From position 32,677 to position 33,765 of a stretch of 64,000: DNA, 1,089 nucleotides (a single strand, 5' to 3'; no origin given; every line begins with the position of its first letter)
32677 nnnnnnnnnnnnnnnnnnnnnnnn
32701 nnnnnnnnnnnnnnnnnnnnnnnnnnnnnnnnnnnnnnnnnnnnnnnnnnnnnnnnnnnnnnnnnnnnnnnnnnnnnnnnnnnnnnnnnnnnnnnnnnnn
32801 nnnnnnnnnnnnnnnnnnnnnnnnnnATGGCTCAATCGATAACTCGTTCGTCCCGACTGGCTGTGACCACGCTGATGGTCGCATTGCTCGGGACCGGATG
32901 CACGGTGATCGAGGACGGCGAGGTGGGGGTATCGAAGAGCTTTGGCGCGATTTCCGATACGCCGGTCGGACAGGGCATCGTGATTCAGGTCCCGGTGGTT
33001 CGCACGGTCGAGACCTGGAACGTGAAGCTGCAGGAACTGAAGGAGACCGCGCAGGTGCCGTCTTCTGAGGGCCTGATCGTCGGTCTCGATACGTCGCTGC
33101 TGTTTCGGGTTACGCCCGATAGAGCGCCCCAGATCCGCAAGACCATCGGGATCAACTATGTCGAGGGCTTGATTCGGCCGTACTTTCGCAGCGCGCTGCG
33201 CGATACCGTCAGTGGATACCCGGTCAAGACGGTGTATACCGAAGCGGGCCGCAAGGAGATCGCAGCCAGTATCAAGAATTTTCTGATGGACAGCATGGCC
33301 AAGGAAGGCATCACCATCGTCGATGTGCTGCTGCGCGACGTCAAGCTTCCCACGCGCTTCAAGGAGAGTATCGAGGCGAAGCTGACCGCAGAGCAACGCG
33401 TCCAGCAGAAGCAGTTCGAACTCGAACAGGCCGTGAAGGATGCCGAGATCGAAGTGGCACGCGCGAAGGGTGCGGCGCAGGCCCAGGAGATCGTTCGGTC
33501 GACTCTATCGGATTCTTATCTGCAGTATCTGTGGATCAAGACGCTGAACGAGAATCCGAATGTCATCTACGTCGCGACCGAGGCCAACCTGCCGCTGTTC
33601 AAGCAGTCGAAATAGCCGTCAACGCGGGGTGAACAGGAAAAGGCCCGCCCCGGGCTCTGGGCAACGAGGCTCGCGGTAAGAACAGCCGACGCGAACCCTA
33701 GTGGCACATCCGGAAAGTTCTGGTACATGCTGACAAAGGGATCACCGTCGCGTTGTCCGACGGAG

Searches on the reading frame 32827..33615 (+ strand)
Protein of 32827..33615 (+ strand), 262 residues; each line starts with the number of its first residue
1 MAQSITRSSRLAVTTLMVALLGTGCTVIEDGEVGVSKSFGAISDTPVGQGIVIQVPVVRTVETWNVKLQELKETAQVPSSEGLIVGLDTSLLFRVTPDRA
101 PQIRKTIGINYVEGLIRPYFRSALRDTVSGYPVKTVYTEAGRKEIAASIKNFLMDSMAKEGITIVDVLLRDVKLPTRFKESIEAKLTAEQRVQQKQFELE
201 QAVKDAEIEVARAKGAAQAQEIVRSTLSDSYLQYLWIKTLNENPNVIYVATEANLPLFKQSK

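Call 23: search_protein_families(library=pfam, proteins=[window:32827-33615:+], max_evalue=0.00001)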
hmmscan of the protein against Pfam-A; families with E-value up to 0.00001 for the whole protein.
window:32827-33615:+ (262 aa): 1 family
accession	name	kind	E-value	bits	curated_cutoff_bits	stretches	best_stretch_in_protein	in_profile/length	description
PF01145.31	Band_7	-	7.8e-34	117.7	23.6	1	27-201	2-174/176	SPFH domain / Band 7 family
